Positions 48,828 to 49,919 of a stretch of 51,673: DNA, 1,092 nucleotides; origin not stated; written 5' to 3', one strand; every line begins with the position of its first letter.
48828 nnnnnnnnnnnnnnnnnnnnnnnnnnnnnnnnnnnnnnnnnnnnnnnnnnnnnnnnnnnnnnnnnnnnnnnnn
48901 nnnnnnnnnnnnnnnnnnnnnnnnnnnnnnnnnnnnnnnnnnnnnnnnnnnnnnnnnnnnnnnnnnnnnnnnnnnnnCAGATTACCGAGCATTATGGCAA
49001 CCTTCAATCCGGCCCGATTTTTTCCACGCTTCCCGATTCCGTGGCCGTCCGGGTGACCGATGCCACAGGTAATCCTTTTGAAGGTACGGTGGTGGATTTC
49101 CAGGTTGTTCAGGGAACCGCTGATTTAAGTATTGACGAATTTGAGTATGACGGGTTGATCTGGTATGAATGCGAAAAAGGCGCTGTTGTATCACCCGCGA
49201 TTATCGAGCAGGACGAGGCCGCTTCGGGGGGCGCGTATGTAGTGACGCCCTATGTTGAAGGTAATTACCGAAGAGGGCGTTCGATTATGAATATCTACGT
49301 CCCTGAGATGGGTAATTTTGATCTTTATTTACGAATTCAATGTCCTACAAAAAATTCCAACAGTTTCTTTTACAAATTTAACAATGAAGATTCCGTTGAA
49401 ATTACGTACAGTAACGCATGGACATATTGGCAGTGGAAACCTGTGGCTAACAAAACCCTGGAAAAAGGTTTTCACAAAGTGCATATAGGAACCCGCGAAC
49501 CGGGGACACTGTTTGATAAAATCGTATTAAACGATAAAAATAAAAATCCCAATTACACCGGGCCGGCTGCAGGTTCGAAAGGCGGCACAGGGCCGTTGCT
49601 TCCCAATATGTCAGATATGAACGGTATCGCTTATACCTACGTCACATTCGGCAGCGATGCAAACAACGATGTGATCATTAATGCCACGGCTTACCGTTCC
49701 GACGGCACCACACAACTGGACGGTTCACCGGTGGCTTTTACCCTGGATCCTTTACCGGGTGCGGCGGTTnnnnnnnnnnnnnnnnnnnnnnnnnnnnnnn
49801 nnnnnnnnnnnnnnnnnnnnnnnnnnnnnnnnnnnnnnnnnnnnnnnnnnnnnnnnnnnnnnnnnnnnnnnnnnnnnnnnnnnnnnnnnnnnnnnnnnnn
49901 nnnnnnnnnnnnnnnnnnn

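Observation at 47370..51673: Giant secreted Ig-repeat protein (>1434 aa, continues past the window) that the ORF track misses and replaces with spurious antisense ORFs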

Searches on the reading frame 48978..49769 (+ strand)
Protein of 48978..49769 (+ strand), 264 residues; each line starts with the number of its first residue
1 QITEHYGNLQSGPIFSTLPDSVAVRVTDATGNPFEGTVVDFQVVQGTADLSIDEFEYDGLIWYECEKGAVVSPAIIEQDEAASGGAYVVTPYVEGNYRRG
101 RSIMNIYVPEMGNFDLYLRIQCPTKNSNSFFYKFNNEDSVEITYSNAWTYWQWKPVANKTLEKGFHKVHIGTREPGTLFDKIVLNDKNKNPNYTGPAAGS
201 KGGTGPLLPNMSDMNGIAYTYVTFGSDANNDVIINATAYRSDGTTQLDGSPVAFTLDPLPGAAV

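Call 58: predict_structure(alignment_id=A2)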
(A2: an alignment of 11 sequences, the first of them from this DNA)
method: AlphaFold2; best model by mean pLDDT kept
length: 264 residues; sequences in the alignment: 11
mean_pLDDT: 91.1   pTM: 0.82
mean pLDDT of the five models: 91.1, 90.0, 89.8, 89.7, 89.2
residues with pLDDT >= 90: 194; 70-90: 66; 50-70: 4; < 50: 0
segments of 3 or more residues with pLDDT < 50: none
pLDDT, mean of each block of 10 residues (from residue 1): 95 91 95 94 93 87 93 95 94 88 92 95 84 92 87 94 92 91 95 91 87 96 84 94 86 94 63
secondary structure, 60 per line:
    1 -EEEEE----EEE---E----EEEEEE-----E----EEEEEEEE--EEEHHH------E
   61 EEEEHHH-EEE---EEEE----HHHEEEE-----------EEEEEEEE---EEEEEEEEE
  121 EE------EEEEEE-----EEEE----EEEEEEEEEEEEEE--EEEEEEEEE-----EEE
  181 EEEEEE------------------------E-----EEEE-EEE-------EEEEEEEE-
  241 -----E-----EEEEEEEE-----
elements in order: E2-6 E11-13 E22-27 E38-45 E48-50 E60-64 E69-71 E75-78 E86-89 E101-108 E112-122 E129-134 E140-143 E148-161 E164-172 E178-186 E217-220 E222-224 E232-239 E252-259

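Call 66: fold_search(model_id=the predicted structure, library=pdb)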
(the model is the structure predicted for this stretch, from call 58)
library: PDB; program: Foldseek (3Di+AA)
matches with E <= 10: 1423; with E <= 0.001: 124
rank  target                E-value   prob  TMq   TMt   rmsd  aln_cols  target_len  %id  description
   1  2wz8                  2.1e-07  1.00  0.41  0.76   2.9       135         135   22  Family 35 carbohydrate binding module from Clostridium thermocellum (released 2010-07-14)
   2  7bys_A                2.2e-07  1.00  0.41  0.26   2.7       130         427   19  Crystal structure of exo-beta-1,3-galactanase from Phanerochaete chrysosporium Pc1,3Gal43A apo form (released 2020-11-04)
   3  7byx_A                2.7e-07  1.00  0.41  0.26   2.9       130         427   20  Crystal structure of exo-beta-1,3-galactanase from Phanerochaete chrysosporium Pc1,3Gal43A E208A with beta-1,3-galacto (released 2020-11-04)
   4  3zm8_A                3.5e-07  1.00  0.42  0.26   4.4       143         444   18  Crystal structure of Podospora anserina GH26-CBM35 beta-(1,4)- mannanase (released 2013-04-17)
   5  7byv_A                3.9e-07  1.00  0.40  0.25   3.0       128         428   20  Crystal structure of exo-beta-1,3-galactanase from Phanerochaete chrysosporium Pc1,3Gal43A E208Q with beta-1,3-galacto (released 2020-11-04)
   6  5x7o_A                5.3e-07  1.00  0.44  0.10  17.5       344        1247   11  Crystal structure of Paenibacillus sp. 598K alpha-1,6-glucosyltransferase (released 2017-07-26)
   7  3wnk                  9.0e-07  1.00  0.39  0.15   3.1       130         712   17  Crystal Structure of Bacillus circulans T-3040 cycloisomaltooligosaccharide glucanotransferase (released 2014-02-05)
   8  2w1w_A                1.0e-06  1.00  0.39  0.74   3.4       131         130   21  Native structure of a family 35 carbohydrate binding module from Clostridium thermocellum (released 2009-01-20)
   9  2w47_A                1.6e-06  1.00  0.38  0.71   3.4       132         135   20  Clostridium thermocellum CBM35 in complex with delta-4,5- anhydrogalacturonic acid (released 2009-01-27)
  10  5awo                  1.6e-06  1.00  0.40  0.19  10.0       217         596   15  Arthrobacter globiformis T6 isomalto-dextranse (released 2015-09-09)
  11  2w1w_B                1.8e-06  1.00  0.40  0.75   3.0       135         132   19  Native structure of a family 35 carbohydrate binding module from Clostridium thermocellum (released 2009-01-20)
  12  6nps_B                1.9e-06  1.00  0.40  0.12  14.7       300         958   11  Crystal structure of GH115 enzyme AxyAgu115A from Amphibacillus xylanus (released 2020-07-15)
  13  3wnn_A                2.0e-06  1.00  0.39  0.16   3.1       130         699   16  D308A mutant of Bacillus circulans T-3040 cycloisomaltooligosaccharide glucanotransferase complexed with isomaltooctao (released 2014-02-05)
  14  3wnn_B                2.2e-06  1.00  0.39  0.16   3.1       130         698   17  D308A mutant of Bacillus circulans T-3040 cycloisomaltooligosaccharide glucanotransferase complexed with isomaltooctao (released 2014-02-05)
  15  4qaw_E                2.7e-06  1.00  0.42  0.23   9.5       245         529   13  Structure of modular Xyn30D from Paenibacillus barcinonensis (released 2014-10-08)
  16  2vzp_B                2.9e-06  1.00  0.40  0.77   3.2       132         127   23  Atomic Resolution Structure of the C-terminal CBM35 from Amycolatopsis orientalis exo-chitosanase CsxA (released 2009-01-13)
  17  2vzp_A                3.2e-06  1.00  0.39  0.77   3.1       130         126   24  Atomic Resolution Structure of the C-terminal CBM35 from Amycolatopsis orientalis exo-chitosanase CsxA (released 2009-01-13)
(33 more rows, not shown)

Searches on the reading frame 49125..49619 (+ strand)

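Call 20: search_protein_families(library=pfam, proteins=[window:49125-49619:+], max_evalue=10)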
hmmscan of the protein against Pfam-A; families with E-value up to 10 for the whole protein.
seq(165 aa): 1 family
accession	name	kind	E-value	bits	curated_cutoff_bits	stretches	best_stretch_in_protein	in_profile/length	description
PF17829.7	GH115_C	-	0.00049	20.4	24.1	1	108-148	130-171/172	Glycosyl hydrolase family 115 C-terminal domain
